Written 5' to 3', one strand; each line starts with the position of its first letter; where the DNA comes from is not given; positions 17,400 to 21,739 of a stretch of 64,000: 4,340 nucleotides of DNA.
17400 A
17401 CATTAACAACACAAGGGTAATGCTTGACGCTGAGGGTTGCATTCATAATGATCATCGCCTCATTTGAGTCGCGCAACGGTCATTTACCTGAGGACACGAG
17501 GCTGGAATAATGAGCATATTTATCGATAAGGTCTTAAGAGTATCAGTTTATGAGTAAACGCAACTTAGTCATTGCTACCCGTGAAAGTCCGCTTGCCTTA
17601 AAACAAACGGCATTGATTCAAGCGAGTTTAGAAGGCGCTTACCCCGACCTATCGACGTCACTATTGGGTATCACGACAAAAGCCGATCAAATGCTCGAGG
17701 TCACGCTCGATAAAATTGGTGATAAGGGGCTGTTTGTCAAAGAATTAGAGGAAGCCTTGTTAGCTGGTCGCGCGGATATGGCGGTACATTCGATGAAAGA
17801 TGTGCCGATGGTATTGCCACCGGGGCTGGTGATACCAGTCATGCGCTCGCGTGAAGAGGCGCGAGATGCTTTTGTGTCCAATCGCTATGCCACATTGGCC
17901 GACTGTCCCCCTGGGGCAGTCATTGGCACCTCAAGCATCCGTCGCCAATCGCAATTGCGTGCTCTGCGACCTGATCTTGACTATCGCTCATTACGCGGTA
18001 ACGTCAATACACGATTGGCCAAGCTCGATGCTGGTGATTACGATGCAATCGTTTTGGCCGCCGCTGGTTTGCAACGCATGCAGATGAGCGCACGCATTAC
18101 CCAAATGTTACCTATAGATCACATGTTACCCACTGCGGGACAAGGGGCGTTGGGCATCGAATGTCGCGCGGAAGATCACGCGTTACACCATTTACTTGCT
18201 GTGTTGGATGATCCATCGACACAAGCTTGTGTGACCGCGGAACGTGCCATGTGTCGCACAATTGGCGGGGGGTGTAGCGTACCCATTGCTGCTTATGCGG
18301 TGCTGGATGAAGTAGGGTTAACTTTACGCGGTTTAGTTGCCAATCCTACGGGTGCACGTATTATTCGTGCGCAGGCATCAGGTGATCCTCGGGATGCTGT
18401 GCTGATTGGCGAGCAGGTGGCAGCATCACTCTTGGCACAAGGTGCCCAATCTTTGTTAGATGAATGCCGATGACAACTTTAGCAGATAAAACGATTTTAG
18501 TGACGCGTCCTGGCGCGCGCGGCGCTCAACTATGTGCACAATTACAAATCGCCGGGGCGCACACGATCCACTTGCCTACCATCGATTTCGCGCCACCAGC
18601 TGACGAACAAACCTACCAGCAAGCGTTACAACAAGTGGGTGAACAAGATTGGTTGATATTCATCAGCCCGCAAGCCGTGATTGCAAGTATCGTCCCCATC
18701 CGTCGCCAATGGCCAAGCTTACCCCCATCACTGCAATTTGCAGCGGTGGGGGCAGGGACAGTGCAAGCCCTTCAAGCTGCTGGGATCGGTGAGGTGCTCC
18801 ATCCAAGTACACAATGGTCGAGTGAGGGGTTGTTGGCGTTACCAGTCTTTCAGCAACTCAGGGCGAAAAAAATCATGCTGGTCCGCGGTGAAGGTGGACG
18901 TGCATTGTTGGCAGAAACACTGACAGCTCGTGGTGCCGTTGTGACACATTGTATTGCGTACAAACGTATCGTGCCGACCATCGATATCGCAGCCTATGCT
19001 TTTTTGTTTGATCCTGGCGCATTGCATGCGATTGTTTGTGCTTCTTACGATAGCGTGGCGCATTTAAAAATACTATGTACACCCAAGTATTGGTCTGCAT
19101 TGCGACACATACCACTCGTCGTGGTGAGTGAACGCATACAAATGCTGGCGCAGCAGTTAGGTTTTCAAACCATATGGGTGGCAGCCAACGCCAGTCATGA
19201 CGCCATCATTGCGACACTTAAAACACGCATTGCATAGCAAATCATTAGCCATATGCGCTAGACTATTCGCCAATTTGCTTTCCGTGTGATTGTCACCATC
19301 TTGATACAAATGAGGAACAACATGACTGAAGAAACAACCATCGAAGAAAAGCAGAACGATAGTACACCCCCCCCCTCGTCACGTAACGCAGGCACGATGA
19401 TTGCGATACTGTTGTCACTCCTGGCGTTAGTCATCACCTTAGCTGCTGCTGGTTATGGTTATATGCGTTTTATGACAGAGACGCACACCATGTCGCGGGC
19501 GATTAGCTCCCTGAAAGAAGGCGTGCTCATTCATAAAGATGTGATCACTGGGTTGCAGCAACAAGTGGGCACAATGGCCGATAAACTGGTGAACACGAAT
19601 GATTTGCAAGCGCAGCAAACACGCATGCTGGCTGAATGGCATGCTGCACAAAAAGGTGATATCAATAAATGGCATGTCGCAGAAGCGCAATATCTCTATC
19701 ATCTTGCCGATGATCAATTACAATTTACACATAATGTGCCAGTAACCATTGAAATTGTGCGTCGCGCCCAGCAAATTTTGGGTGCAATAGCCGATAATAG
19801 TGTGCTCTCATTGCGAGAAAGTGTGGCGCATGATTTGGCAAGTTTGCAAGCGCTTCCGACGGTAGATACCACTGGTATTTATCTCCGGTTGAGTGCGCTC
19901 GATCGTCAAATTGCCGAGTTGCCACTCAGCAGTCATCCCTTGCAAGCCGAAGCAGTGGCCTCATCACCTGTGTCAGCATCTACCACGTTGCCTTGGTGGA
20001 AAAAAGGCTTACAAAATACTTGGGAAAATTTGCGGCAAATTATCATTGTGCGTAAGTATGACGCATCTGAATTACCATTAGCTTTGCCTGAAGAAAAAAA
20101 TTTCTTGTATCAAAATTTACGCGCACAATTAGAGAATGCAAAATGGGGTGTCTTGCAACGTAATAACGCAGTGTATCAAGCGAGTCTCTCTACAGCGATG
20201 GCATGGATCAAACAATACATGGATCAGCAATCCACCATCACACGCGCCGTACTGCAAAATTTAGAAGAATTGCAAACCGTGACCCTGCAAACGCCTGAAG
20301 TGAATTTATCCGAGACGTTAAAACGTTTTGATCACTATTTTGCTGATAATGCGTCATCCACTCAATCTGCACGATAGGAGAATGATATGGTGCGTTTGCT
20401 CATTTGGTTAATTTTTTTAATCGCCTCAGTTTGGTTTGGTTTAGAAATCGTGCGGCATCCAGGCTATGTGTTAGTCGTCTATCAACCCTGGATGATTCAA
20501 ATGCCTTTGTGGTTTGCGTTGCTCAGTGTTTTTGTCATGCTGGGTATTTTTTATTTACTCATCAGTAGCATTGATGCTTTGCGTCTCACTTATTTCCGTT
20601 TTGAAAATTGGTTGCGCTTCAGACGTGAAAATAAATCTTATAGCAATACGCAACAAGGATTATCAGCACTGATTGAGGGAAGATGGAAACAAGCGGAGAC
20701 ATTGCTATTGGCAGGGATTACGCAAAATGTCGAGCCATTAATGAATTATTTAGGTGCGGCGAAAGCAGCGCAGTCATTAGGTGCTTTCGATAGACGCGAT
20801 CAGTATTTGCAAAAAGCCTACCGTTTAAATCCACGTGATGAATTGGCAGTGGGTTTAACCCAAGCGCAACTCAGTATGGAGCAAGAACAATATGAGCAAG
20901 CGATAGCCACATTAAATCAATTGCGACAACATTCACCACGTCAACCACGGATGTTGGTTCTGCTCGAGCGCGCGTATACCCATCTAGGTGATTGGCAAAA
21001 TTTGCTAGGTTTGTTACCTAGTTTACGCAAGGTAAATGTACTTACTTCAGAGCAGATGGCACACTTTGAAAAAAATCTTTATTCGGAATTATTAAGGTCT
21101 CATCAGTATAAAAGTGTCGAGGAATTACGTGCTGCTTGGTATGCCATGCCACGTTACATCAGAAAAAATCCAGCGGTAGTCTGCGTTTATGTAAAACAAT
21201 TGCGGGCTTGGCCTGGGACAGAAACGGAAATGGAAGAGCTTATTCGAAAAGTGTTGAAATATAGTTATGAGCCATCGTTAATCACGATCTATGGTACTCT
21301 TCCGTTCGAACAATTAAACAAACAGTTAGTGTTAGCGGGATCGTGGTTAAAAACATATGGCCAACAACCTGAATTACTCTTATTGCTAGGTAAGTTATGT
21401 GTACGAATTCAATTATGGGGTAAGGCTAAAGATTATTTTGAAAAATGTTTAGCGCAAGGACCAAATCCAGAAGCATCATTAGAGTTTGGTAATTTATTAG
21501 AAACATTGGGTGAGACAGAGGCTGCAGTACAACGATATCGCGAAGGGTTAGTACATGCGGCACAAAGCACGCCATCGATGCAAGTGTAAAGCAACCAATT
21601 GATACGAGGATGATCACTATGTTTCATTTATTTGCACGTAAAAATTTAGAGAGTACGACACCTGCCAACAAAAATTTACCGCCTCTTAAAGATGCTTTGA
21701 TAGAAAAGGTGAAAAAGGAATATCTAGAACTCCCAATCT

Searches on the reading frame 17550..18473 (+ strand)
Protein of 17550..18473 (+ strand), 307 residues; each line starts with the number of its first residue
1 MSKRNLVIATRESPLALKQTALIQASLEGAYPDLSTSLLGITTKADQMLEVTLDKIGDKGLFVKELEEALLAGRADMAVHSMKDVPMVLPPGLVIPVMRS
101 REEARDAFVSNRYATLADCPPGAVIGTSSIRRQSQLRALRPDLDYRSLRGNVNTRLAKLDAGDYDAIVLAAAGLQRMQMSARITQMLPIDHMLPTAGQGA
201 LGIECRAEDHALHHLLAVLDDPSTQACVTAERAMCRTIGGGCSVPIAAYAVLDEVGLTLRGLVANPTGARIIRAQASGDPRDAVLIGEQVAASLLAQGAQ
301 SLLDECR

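Call 65: search_protein_families(library=pfam, proteins=[window:17550-18473:+], max_evalue=0.00001)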
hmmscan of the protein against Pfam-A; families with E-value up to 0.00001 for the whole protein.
window:17550-18473:+ (307 aa): 2 families
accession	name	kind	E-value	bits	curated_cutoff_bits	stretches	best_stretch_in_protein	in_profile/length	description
PF01379.25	Porphobil_deam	-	1.3e-80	270.2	22.1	1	6-212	1-205/207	Porphobilinogen deaminase, dipyromethane cofactor binding domain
PF03900.20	Porphobil_deamC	-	2.1e-18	66.9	26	1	226-295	2-73/74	Porphobilinogen deaminase, C-terminal domain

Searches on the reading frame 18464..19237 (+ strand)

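Call 65: search_protein_families(library=pfam, proteins=[window:18464-19237:+], max_evalue=0.00001)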
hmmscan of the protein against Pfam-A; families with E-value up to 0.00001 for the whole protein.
window:18464-19237:+ (257 aa): 1 family
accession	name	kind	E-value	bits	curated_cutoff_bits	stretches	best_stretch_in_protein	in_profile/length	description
PF02602.20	HEM4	-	7.4e-36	123.9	27.5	1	23-249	3-230/231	Uroporphyrinogen-III synthase HemD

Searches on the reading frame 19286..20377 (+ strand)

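Call 65: search_protein_families(library=pfam, proteins=[window:19286-20377:+], max_evalue=0.00001)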
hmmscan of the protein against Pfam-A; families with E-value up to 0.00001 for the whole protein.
window:19286-20377:+ (363 aa): 1 family
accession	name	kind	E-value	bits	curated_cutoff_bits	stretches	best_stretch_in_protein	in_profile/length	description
PF04375.19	HemX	-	2.1e-43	149.1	25.9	1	127-354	3-231/236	HemX, putative uroporphyrinogen-III C-methyltransferase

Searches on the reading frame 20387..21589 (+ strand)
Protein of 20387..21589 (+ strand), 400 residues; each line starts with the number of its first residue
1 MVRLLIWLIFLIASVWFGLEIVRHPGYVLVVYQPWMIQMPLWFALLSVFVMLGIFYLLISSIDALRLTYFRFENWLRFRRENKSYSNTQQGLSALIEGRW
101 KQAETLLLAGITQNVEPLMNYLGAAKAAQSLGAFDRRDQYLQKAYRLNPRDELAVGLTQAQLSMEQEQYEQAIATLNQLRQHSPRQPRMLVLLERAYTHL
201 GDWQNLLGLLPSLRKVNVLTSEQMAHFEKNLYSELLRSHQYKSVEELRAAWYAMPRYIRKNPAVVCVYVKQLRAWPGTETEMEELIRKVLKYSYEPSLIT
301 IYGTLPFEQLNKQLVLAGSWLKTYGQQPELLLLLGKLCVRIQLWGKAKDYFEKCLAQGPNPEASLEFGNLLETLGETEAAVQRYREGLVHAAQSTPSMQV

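Call 65: search_protein_families(library=pfam, proteins=[window:20387-21589:+], max_evalue=0.00001)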
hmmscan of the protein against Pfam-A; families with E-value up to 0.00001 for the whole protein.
window:20387-21589:+ (400 aa): 7 families
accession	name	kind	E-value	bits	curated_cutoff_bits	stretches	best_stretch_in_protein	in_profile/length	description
PF07219.19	HemY_N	-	1.7e-25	89.6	31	1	26-132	1-107/107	HemY protein N-terminus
PF13428.12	TPR_14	-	2.9e-11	43.3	23.5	0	328-363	1-37/44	Tetratricopeptide repeat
PF14559.12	TPR_19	-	5.4e-09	36.7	25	0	139-190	12-62/68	Tetratricopeptide repeat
PF13176.12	TPR_7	-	2.4e-07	30.8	27.9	0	190-209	2-21/36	Tetratricopeptide repeat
PF13181.12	TPR_8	-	7.3e-07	29.3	25.7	0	121-150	4-33/34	Tetratricopeptide repeat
PF13432.12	TPR_16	-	1.3e-06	29.1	32.7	0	157-204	1-48/65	Tetratricopeptide repeat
PF07719.23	TPR_2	-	2.8e-06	27.4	27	0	328-360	1-33/34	Tetratricopeptide repeat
